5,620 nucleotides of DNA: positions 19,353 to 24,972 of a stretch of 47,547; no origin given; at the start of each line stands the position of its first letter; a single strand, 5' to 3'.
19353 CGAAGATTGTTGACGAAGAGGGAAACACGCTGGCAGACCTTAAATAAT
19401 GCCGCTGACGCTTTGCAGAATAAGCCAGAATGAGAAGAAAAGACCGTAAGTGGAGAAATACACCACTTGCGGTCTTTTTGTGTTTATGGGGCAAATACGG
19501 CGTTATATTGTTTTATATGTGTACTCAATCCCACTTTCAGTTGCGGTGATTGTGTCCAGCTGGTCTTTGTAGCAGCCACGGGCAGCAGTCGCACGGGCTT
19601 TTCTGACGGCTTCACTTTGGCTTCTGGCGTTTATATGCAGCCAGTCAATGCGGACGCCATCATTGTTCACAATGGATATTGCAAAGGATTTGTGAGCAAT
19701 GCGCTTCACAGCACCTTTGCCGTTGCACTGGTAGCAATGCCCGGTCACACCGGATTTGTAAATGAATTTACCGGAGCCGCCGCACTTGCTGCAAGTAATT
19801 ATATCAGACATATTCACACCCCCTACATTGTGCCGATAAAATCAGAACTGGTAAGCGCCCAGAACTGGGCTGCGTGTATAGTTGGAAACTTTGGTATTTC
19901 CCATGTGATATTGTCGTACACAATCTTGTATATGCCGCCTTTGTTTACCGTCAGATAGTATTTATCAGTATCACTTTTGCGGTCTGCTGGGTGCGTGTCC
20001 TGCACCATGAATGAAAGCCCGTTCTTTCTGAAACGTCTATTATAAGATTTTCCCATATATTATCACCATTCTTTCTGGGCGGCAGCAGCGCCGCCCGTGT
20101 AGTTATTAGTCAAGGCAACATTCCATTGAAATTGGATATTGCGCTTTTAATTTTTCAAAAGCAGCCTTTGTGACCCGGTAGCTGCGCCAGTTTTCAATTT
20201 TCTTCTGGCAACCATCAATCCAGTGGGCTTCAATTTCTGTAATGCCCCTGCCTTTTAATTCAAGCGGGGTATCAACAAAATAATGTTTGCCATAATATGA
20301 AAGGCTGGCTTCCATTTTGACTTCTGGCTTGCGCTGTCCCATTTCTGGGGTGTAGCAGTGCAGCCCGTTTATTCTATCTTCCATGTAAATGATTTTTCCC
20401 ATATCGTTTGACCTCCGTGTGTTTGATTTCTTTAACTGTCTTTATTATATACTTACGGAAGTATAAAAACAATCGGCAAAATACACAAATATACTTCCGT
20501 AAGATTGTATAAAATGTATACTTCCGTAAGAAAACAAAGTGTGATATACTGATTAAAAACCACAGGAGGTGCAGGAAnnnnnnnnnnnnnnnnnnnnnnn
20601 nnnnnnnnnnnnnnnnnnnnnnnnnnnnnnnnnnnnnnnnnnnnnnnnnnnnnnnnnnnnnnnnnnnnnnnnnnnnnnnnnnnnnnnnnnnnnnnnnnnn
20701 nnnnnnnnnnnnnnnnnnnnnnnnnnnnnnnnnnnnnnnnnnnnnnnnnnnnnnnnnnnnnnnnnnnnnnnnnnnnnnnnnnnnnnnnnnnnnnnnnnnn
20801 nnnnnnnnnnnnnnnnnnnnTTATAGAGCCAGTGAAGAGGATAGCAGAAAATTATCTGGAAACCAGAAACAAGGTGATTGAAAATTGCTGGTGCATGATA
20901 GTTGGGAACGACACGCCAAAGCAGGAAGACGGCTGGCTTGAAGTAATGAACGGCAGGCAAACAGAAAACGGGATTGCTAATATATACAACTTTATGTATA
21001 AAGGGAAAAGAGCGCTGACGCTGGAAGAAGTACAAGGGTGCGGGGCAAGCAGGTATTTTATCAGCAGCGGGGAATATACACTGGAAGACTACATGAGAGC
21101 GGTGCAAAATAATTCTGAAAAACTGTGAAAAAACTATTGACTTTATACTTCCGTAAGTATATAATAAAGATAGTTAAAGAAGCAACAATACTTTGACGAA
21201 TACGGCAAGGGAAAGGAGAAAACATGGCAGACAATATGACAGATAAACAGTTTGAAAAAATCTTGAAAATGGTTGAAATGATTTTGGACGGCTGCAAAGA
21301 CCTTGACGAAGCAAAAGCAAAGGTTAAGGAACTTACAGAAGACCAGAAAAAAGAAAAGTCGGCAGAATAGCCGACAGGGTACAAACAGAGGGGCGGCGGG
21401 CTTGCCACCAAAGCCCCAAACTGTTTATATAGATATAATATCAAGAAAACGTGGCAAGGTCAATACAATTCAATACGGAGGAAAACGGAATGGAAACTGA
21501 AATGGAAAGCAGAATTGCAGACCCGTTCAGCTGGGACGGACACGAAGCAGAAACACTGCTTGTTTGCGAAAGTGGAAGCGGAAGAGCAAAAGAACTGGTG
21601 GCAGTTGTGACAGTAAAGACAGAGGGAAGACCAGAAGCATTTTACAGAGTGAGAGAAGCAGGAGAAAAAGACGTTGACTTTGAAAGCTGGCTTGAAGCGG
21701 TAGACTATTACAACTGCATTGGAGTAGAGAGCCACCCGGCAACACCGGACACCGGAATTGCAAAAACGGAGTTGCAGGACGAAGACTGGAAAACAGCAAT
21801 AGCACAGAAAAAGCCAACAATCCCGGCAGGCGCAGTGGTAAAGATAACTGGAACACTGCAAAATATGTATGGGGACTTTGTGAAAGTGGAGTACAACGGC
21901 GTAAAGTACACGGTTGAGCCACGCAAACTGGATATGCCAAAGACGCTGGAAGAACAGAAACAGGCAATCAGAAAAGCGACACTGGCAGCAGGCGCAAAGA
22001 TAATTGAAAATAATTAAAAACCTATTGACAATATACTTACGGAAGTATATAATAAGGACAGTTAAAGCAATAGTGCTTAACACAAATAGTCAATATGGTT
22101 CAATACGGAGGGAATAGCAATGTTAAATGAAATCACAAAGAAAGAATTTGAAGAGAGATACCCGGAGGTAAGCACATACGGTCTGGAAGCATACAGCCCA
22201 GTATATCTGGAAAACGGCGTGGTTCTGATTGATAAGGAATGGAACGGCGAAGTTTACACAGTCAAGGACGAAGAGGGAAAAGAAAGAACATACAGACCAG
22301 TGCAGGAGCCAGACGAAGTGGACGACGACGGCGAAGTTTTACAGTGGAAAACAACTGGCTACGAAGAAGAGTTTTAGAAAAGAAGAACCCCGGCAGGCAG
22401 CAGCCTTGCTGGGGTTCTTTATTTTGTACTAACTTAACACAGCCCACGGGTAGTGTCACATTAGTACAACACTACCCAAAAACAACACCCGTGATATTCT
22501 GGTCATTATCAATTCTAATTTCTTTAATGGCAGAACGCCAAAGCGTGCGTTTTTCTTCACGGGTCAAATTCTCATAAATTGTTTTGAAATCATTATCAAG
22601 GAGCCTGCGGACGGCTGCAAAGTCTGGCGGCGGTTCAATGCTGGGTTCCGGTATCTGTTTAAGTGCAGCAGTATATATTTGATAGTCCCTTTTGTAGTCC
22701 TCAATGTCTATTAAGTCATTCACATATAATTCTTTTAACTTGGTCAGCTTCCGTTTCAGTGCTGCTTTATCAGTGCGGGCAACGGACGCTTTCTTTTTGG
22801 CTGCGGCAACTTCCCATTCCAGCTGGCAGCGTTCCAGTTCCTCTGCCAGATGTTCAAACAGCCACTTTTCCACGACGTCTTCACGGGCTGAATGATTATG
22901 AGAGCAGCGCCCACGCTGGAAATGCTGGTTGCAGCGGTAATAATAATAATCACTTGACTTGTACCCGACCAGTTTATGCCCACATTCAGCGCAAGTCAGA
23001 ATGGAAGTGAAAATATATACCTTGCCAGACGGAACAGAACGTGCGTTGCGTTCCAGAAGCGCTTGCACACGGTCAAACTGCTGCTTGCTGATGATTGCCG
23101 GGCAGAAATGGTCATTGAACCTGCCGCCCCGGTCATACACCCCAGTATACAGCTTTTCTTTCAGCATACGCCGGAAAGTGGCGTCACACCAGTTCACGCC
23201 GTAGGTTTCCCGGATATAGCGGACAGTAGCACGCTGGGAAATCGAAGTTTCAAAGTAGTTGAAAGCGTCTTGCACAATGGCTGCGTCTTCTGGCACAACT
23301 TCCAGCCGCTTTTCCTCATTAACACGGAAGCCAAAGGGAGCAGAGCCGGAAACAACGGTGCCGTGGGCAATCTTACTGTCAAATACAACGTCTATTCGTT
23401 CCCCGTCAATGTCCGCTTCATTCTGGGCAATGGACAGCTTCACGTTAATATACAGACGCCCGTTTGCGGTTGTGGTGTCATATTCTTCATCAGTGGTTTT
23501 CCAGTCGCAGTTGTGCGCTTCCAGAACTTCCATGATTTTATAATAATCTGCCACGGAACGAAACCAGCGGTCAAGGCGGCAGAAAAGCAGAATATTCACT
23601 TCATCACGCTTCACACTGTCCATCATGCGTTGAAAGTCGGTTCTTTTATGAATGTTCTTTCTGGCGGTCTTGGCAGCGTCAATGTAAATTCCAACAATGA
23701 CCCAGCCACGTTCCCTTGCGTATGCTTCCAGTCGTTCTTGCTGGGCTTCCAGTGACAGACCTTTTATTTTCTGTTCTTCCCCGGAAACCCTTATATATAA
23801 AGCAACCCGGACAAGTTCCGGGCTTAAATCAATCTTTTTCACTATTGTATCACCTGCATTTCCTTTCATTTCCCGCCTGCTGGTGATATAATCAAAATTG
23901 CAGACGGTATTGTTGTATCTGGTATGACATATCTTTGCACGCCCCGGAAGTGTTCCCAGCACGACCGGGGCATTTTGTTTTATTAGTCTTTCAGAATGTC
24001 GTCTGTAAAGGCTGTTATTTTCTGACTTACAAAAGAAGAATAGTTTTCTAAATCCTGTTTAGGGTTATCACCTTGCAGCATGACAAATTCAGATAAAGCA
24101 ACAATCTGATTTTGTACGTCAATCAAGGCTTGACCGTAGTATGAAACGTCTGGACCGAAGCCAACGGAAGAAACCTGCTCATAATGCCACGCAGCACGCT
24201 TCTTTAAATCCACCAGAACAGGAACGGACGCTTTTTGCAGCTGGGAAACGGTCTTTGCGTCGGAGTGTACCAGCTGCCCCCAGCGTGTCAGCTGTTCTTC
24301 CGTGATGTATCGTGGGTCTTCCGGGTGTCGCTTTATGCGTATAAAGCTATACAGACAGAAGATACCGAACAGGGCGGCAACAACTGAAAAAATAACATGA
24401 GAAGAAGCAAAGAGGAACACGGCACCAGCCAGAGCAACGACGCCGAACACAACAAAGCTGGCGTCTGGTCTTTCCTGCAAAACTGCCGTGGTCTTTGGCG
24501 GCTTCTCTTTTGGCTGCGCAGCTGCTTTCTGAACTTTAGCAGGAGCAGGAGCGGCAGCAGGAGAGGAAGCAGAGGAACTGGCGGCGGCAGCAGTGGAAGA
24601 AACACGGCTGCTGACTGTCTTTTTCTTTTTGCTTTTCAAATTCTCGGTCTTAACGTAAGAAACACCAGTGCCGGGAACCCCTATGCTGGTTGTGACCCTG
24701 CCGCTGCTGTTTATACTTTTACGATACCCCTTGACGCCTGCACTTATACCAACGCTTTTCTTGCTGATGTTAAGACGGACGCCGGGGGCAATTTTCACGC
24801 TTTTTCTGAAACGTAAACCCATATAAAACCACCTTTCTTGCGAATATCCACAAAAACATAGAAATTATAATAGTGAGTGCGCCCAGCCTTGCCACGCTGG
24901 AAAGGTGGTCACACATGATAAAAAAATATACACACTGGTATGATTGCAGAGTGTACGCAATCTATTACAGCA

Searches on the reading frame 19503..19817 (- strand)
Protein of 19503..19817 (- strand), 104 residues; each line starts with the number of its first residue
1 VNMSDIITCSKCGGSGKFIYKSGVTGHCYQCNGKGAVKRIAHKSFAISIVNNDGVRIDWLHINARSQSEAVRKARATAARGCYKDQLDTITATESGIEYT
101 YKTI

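Call 13: search_protein_families(library=pfam, max_evalue=0.01, proteins=[window:19503-19817:-])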
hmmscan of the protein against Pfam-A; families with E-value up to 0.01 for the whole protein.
window:19503-19817:- (104 aa): 2 families
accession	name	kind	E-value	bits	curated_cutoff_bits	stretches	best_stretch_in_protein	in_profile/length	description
PF23733.2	GRXCR1-2_C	-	2.6e-05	24.5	26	1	7-38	10-42/47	GRXCR1/2, C-terminal domain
PF00684.25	DnaJ_CXXCXGXG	-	0.00088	19.9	32.7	1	9-44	1-34/65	DnaJ central domain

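Call 14: search_protein_families(library=phrogs, max_evalue=0.01, proteins=[window:19503-19817:-])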
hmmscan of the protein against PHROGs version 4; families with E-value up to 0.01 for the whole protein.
window:19503-19817:- (104 aa): 9 families
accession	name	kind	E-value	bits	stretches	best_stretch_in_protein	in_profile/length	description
phrog_9961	-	unknown function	3.3e-06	28.7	1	3-43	4-44/99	-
phrog_8027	-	unknown function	2.9e-05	25.3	1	3-44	2-46/153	-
phrog_4095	-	unknown function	0.00015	22.4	1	8-60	36-91/234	-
phrog_31080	-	unknown function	0.0003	21.6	1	8-53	40-84/188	-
phrog_4265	-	unknown function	0.0023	18.7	1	8-79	24-87/280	-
phrog_22300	-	unknown function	0.0049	18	1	3-39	75-110/110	-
phrog_8897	-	unknown function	0.007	17.8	1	6-38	83-116/119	-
phrog_30451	-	unknown function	0.0074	16.8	1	7-45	23-62/287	-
phrog_37414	-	unknown function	0.0083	16.8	1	8-43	99-133/204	-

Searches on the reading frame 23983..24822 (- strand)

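Call 13: search_protein_families(library=pfam, max_evalue=0.01, proteins=[window:23983-24822:-])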
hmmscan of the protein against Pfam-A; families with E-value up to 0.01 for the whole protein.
window:23983-24822:- (279 aa): 1 family
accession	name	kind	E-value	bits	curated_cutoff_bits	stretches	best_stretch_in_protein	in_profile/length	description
PF14020.11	DUF4236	-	3.6e-21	75.8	27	1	3-56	1-54/55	Protein of unknown function (DUF4236)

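Call 14: search_protein_families(library=phrogs, max_evalue=0.01, proteins=[window:23983-24822:-])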
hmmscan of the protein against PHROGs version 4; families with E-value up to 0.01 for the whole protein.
window:23983-24822:- (279 aa): 10 families
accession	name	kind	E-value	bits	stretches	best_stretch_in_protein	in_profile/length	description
phrog_38135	-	unknown function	7.1e-23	82.1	1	1-70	1-70/441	-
phrog_18347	-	unknown function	7.4e-20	72.4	1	1-118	1-114/397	-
phrog_17982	-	unknown function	7.8e-19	68.9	1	1-76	1-74/390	-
phrog_7974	-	unknown function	3.4e-18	67.1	1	1-78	1-78/213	-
phrog_9336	-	unknown function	3.6e-17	63.8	1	1-158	1-158/198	-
phrog_8279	-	unknown function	9.5e-14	52.8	1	1-70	1-67/133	-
phrog_27590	-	unknown function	5.1e-13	50.5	1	1-69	1-66/148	-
phrog_28047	-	unknown function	1.6e-10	42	1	1-66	1-65/177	-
phrog_24584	-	unknown function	0.00051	21.3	1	2-66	3-66/68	-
phrog_33669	-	unknown function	0.0073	17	0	1-54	2-54/68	-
